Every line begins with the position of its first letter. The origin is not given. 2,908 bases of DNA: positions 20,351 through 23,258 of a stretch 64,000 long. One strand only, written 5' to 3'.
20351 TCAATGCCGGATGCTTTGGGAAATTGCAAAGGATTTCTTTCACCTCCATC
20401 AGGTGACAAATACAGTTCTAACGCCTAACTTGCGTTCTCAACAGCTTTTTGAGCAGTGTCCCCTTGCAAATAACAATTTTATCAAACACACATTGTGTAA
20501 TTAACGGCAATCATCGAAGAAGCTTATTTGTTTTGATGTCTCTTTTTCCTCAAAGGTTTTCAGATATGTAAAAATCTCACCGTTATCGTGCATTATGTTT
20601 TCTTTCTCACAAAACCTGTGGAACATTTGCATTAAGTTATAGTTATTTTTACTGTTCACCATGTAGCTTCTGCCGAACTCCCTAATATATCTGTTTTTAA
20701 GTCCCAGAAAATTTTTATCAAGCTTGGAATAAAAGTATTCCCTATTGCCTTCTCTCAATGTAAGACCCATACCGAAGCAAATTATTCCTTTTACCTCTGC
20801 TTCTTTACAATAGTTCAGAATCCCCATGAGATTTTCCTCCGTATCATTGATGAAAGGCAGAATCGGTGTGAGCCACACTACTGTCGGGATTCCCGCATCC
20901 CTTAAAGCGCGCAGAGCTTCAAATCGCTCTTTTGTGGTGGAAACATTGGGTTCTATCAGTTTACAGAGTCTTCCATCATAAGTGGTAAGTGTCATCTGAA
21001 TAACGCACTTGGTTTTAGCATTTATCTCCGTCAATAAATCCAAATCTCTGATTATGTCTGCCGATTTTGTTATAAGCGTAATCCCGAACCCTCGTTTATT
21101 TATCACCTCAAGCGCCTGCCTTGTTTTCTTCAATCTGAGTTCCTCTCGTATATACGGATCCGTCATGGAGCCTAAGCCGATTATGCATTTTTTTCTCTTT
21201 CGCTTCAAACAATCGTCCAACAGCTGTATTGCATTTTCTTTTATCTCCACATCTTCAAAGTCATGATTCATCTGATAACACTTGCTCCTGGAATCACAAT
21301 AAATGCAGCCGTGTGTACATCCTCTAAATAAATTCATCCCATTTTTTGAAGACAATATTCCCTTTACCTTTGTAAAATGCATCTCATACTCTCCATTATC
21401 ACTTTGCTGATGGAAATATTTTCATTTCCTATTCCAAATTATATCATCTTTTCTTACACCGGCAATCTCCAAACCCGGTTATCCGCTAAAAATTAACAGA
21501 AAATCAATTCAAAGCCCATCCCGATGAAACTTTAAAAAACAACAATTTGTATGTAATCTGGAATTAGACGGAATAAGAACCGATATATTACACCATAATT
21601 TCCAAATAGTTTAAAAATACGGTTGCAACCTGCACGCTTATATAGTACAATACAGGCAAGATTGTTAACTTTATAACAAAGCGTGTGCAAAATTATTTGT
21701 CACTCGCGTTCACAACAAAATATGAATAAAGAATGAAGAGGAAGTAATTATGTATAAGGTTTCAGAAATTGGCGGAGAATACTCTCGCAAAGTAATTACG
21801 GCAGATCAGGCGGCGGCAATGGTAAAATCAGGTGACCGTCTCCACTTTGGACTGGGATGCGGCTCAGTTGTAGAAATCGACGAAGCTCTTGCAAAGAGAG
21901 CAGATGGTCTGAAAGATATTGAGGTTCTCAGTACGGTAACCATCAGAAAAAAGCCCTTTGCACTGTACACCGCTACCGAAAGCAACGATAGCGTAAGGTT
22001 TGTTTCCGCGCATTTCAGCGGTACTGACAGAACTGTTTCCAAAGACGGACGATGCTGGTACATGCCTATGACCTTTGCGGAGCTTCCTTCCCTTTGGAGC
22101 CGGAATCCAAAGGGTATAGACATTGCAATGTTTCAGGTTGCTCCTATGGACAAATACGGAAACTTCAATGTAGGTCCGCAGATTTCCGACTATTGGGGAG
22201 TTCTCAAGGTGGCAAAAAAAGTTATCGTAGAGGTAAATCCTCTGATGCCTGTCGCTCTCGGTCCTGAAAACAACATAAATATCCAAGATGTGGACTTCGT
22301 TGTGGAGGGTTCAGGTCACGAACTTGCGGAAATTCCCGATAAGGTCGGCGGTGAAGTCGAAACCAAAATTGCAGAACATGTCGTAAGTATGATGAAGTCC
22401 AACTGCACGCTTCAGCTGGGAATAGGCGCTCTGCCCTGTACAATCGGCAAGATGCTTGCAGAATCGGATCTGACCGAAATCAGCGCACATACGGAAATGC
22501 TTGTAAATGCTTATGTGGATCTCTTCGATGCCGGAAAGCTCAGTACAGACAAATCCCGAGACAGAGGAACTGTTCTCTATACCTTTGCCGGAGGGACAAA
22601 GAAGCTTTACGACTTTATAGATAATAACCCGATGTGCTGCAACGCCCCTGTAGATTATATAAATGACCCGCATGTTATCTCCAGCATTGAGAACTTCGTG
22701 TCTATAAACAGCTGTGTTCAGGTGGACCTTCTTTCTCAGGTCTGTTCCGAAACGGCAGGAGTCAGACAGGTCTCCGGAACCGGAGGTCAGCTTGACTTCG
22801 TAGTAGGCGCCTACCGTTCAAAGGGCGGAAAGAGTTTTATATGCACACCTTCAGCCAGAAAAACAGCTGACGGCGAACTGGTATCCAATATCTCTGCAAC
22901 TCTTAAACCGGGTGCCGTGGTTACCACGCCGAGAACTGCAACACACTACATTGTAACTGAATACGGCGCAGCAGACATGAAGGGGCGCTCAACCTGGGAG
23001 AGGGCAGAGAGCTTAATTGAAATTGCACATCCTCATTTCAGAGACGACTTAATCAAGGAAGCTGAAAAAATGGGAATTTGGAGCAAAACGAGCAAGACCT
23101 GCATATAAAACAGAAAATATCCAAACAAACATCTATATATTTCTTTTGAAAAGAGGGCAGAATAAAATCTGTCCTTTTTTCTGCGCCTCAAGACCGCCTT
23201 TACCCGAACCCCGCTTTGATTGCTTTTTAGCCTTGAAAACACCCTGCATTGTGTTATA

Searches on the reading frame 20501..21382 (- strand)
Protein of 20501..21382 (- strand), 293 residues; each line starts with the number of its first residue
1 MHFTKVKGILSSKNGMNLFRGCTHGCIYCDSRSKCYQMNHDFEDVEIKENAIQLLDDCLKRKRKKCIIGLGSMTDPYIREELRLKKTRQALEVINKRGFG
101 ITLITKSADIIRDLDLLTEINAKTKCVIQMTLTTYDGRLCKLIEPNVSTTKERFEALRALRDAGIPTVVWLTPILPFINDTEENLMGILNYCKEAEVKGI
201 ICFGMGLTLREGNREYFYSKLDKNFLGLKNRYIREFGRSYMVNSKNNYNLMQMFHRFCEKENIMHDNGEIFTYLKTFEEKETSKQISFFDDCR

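Call 12: search_protein_families(library=pfam, proteins=[window:20501-21382:-], max_evalue=0.01)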
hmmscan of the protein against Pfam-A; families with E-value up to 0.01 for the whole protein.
window:20501-21382:- (293 aa): 2 families
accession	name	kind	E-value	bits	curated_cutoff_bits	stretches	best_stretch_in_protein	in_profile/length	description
PF04055.27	Radical_SAM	-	8e-17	62.3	29.5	1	16-185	1-162/166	Radical SAM superfamily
PF08902.16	DUF1848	-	0.00051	20.4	30.5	1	100-170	50-116/262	Domain of unknown function (DUF1848)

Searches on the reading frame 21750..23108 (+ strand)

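Call 12: search_protein_families(library=pfam, proteins=[window:21750-23108:+], max_evalue=0.01)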
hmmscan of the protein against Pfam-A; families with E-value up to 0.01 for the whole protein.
window:21750-23108:+ (452 aa): 2 families
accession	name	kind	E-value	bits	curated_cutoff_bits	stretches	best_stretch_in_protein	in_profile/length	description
PF13336.12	AcetylCoA_hyd_C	-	4.7e-63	212.1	23.7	1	282-438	1-154/154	Acetyl-CoA hydrolase/transferase C-terminal domain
PF02550.21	AcetylCoA_hydro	-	5e-18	66.2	24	1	10-186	4-188/198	Acetyl-CoA hydrolase/transferase N-terminal domain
